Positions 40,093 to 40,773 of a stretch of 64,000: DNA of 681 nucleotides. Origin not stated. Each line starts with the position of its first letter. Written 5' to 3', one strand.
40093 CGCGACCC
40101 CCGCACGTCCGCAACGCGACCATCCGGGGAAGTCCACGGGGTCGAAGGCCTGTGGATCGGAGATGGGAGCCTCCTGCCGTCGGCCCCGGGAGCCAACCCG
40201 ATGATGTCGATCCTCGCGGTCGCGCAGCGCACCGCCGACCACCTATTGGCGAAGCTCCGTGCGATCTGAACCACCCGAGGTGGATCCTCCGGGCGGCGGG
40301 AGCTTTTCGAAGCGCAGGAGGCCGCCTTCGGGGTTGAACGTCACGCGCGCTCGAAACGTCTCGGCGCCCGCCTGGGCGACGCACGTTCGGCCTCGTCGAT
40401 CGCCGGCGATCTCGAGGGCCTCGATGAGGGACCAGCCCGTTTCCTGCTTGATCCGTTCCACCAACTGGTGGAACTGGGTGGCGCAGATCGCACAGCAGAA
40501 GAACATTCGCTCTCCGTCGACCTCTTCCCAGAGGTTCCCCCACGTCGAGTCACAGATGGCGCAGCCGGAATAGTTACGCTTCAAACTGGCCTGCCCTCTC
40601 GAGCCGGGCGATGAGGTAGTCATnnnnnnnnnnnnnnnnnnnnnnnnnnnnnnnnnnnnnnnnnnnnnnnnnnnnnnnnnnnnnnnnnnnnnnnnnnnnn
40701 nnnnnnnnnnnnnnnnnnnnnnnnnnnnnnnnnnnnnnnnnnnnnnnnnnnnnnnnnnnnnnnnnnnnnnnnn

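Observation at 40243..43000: Overlapping three-gene operon (small protein, heme-oxygenase-like di-iron enzyme, Ta0938-like Cys4 protein) beside a GMC oxidoreductase and a membrane cupredoxin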

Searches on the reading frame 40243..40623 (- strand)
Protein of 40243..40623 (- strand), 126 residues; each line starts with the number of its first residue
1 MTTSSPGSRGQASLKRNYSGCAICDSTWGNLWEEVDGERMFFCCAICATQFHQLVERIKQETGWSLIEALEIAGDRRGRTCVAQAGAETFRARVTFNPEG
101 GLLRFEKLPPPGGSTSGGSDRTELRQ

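Call 3: search_protein_families(library=pfam, proteins=[window:40243-40623:-], max_evalue=0.1)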
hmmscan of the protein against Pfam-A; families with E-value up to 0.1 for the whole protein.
window:40243-40623:- (126 aa): 4 families
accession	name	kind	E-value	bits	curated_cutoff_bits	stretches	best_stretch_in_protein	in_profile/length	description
PF11494.13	Ta0938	-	2.5e-30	105.1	27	1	19-107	2-91/92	Ta0938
PF24273.1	TRASH_HVO_1752_C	-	0.00031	21.3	27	1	21-60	4-45/47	HVO_1752, C-terminal TRASH domain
PF24859.1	FdhE_central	-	0.059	13.9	27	0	35-52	20-36/39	FdhE, central domain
PF05290.17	Baculo_IE-1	-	0.093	13.1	33.1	0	19-54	102-134/141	Baculovirus immediate-early protein (IE-0)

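Call 4: search_protein_families(library=ncbifam, proteins=[window:40243-40623:-], max_evalue=0.1)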
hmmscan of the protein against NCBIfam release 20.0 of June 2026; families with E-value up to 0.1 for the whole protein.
window:40243-40623:- (126 aa): 1 family
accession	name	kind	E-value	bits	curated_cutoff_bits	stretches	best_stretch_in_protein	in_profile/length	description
NF045663.1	diclust_near_Sec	equivalog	0.095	10.7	530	0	30-74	482-526/759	pyridine nucleotide-disulfide oxidoreductase/dicluster-binding protein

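Call 7: search_solved_structures(query=window:40243-40623:-, max_evalue=1, show_alignments=2)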
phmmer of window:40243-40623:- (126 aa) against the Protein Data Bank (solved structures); distinct sequences matched with E-value up to 1: 1.
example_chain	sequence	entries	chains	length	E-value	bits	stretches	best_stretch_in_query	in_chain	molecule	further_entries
2fqh_A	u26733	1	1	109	2.3e-13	53.8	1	18-104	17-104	Hypothetical protein TA0938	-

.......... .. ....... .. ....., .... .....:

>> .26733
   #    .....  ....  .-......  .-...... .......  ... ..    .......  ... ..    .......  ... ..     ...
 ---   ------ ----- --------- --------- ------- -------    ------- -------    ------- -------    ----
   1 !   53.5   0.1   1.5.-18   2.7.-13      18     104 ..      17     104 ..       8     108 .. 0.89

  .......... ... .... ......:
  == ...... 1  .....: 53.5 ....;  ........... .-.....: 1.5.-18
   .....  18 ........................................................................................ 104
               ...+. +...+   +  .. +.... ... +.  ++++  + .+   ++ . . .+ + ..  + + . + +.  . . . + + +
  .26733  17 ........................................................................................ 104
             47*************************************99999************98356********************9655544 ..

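Call 42: find_homologous_proteins(query=window:40246-40584:-, max_evalue=0.001)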
Query window:40246-40584:- (113 aa): 130 proteins with E <= 0.001 among 138 candidates; the best 120 are listed.
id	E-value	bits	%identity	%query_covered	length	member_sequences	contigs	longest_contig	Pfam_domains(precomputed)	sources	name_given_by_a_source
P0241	9.1e-52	192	100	77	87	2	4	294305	PF11494.14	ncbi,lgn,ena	-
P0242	2.7e-51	191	82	87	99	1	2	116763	PF11494.14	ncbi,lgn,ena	-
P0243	5.0e-48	180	79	86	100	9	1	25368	PF11494.14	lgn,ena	-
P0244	8.3e-46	173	73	88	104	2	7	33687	PF11494.14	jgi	jgi:hypothetical protein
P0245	8.5e-46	173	78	84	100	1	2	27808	PF11494.14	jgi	jgi:hypothetical protein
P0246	9.2e-46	173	72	88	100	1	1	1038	PF11494.14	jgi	jgi:Ta0938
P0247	9.9e-46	173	74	86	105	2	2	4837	PF11494.14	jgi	jgi:Ta0938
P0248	1.0e-45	173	77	85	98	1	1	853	PF11494.14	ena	-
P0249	3.9e-45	171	75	85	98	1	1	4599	PF11494.14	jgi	jgi:hypothetical protein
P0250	4.0e-45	171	75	86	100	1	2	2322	PF11494.14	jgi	jgi:hypothetical protein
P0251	4.3e-45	171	75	86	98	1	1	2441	PF11494.14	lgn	-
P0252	4.5e-45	171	74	86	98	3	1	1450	PF11494.14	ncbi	-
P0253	4.5e-44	167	73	86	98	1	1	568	PF11494.14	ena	-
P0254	5.9e-44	167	71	87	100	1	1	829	PF11494.14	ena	-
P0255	6.8e-44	167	73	86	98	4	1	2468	PF11494.14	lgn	-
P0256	1.1e-43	166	74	84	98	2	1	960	PF11494.14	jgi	-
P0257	1.5e-43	166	73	87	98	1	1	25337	PF11494.14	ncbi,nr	ncbi:MAG: TA0938 family protein [Thermoplasmata archaeon]|nr:TA0938 family protein [Thermoplasmata a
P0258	1.8e-43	165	72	86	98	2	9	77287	PF11494.14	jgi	jgi:hypothetical protein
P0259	2.8e-43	165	72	86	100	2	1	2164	PF11494.14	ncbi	-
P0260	3.3e-43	165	73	86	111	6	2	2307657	PF11494.14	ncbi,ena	-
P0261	4.4e-43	164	73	86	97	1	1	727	PF11494.14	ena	-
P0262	7.3e-43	163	68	87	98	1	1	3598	PF11494.14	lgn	-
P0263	1.4e-42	163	69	88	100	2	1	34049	PF11494.14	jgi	-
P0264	1.9e-42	162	69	86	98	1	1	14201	PF11494.14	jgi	jgi:hypothetical protein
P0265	2.0e-42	162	68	86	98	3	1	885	PF11494.14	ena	-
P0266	2.3e-42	162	71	86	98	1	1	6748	PF11494.14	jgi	jgi:hypothetical protein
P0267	3.2e-42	161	69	91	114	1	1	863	PF11494.14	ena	-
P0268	1.0e-41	160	69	85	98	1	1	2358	PF11494.14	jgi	jgi:Ta0938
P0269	2.1e-41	159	64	86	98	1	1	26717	PF11494.14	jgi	jgi:hypothetical protein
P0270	2.4e-41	159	68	85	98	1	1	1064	PF11494.14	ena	-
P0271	2.4e-41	159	69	86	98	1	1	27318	PF11494.14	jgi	jgi:hypothetical protein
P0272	2.9e-41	158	70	85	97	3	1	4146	PF11494.14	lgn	-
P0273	3.5e-41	158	69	86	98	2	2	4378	PF11494.14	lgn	-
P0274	7.3e-41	157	70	85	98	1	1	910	PF11494.14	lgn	-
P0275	7.9e-41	157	63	90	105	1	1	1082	PF11494.14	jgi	jgi:hypothetical protein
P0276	2.0e-40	156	70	87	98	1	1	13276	PF11494.14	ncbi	ncbi:MAG: TA0938 family protein [Thermoplasmata archaeon]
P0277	2.4e-40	155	66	86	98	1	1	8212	PF11494.14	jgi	jgi:hypothetical protein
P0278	2.9e-40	155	66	86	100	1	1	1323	PF11494.14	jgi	jgi:putative zinc binding protein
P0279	3.0e-40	155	66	87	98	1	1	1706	PF11494.14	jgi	jgi:hypothetical protein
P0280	4.9e-40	154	69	85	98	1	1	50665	PF11494.14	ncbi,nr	ncbi:MAG: TA0938 family protein [Thermoplasmata archaeon]|nr:TA0938 family protein [Thermoplasmata a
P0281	6.1e-40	154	68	86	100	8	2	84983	PF11494.14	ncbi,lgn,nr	ncbi:MAG TPA: TA0938 family protein [Thermoplasmata archaeon]|nr:TA0938 family protein [Thermoplasma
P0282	6.8e-40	154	68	84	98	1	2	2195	PF11494.14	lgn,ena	-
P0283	7.0e-40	154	67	88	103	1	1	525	PF11494.14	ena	-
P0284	1.1e-39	153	68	86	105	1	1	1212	PF11494.14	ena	-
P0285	1.6e-39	153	64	89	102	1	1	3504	PF11494.14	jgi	jgi:Ta0938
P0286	2.1e-39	152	67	86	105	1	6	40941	PF11494.14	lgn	-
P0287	2.7e-39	152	65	86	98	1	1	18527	PF11494.14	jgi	jgi:hypothetical protein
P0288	3.1e-39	152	67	88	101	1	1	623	PF11494.14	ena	-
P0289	3.2e-39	152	62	88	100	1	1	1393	PF11494.14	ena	-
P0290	3.3e-39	152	69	85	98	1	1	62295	PF11494.14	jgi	jgi:Ta0938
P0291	4.2e-39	151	62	86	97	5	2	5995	PF11494.14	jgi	jgi:hypothetical protein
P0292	4.4e-39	151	67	81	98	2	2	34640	PF11494.14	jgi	jgi:hypothetical protein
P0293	6.8e-39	151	66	86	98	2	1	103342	PF11494.14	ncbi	-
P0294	1.0e-38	150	62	90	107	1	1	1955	PF11494.14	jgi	jgi:hypothetical protein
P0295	1.8e-38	149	65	88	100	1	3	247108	PF11494.14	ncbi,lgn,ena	-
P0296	2.9e-38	149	68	84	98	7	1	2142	PF11494.14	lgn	-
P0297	3.2e-38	149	61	89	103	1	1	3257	PF11494.14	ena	-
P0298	4.0e-38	148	62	89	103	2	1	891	PF11494.14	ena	-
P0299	4.6e-38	148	64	84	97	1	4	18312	PF11494.14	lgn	-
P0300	4.6e-38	148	64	87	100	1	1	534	PF11494.14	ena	-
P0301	5.1e-38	148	66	90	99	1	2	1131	PF11494.14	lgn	-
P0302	5.1e-38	148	66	86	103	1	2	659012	PF11494.14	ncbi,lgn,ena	-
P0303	5.6e-38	148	65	86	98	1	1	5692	PF11494.14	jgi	jgi:hypothetical protein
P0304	5.8e-38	148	65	85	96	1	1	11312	PF11494.14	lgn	-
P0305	6.9e-38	147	70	82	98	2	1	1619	PF11494.14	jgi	-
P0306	7.3e-38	147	63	88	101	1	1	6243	PF11494.14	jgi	jgi:hypothetical protein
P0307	7.5e-38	147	62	89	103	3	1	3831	PF11494.14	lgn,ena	-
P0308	8.1e-38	147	63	85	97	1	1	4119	PF11494.14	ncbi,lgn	-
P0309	8.5e-38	147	66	83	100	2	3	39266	PF11494.14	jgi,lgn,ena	-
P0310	9.2e-38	147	63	84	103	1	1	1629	PF11494.14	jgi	jgi:hypothetical protein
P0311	1.4e-37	146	61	88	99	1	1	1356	PF11494.14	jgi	jgi:putative zinc binding protein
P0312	1.7e-37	146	66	86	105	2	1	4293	PF11494.14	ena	-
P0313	1.8e-37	146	66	81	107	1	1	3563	PF11494.14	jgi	jgi:Ta0938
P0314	2.2e-37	146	67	86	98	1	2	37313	PF11494.14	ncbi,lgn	ncbi:MAG: TA0938 family protein [Thermoplasmata archaeon]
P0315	2.8e-37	145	62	89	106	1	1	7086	PF11494.14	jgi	jgi:hypothetical protein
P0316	3.7e-37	145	60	87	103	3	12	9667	PF11494.14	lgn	-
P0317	5.3e-37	145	60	91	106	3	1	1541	PF11494.14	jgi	-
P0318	5.9e-37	144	61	88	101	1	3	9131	PF11494.14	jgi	jgi:hypothetical protein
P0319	8.2e-37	144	65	83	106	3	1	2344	PF11494.14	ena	-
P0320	8.3e-37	144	64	85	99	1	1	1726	PF11494.14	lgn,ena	-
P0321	1.1e-36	144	67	82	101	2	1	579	PF11494.14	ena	-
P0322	1.5e-36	143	59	91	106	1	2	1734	PF11494.14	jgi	jgi:Ta0938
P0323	2.0e-36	143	59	92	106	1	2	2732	PF11494.14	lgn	-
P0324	2.2e-36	143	59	88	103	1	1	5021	PF11494.14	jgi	jgi:hypothetical protein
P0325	2.3e-36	143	61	87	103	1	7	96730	PF11494.14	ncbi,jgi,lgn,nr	ncbi:MAG TPA: TA0938 family protein [Thermoplasmata archaeon]|nr:TA0938 family protein [Thermoplasma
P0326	2.4e-36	142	63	83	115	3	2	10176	PF11494.14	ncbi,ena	ncbi:MAG: TA0938 family protein [Thermoplasmata archaeon]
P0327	3.0e-36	142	65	82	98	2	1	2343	PF11494.14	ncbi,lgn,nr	ncbi:MAG: TA0938 family protein [Thermoplasmata archaeon]|nr:TA0938 family protein [Thermoplasmata a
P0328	3.6e-36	142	65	85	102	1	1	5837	PF11494.14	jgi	jgi:Ta0938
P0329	3.7e-36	142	60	87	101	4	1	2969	PF11494.14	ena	-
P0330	5.1e-36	141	61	83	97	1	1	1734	PF11494.14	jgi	jgi:putative zinc binding protein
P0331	6.4e-36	141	63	87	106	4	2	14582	PF11494.14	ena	-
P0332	7.8e-36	141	62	87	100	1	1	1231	PF11494.14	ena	-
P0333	8.0e-36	141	61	87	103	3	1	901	PF11494.14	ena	-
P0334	9.1e-36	141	63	94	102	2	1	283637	PF11494.14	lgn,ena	-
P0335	1.1e-35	140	58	88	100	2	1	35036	PF11494.14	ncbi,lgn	ncbi:MAG: TA0938 family protein [Thermoplasmata archaeon]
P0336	2.4e-35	139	58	88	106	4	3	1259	PF11494.14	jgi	jgi:Ta0938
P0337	2.6e-35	139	61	83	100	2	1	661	PF11494.14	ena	-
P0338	2.8e-35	139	59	88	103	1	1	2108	PF11494.14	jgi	jgi:putative zinc binding protein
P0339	5.0e-35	138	64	85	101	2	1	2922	PF11494.14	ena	-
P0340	5.4e-35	138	59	86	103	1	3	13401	PF11494.14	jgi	jgi:hypothetical protein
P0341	7.7e-35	138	62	84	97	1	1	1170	PF11494.14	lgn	-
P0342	8.8e-35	137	62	83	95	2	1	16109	PF11494.14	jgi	-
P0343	1.0e-34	137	57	87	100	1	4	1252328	PF11494.14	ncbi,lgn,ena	ncbi:MAG: TA0938 family protein [Thermoplasmata archaeon]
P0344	1.5e-34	137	61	84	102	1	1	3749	PF11494.14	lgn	-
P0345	1.5e-34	137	61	91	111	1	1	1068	PF11494.14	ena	-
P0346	1.9e-34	136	57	89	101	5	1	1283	PF11494.14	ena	-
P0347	2.1e-34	136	61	81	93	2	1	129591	PF11494.14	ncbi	ncbi:MAG: TA0938 family protein [Thermoplasmata archaeon]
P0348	3.8e-34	135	59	83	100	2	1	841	PF11494.14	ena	-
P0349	4.2e-34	135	63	86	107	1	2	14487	PF11494.14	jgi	jgi:hypothetical protein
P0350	4.3e-34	135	55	89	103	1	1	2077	PF11494.14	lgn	-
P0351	4.7e-34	135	65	85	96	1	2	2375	PF11494.14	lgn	-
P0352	5.7e-34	135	61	83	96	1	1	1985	PF11494.14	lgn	-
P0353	5.8e-34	135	59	83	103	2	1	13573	PF11494.14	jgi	jgi:hypothetical protein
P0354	1.1e-33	134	61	83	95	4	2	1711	PF11494.14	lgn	-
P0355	1.6e-33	133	60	88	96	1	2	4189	PF11494.14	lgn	-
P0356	1.6e-33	133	58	85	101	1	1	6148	PF11494.14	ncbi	-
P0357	3.6e-33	132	55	88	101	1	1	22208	PF11494.14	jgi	jgi:Ta0938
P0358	3.9e-33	132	55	88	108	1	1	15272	PF11494.14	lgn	-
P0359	3.9e-33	132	58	85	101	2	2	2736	PF11494.14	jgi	-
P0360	5.4e-33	132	61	86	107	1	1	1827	PF11494.14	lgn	-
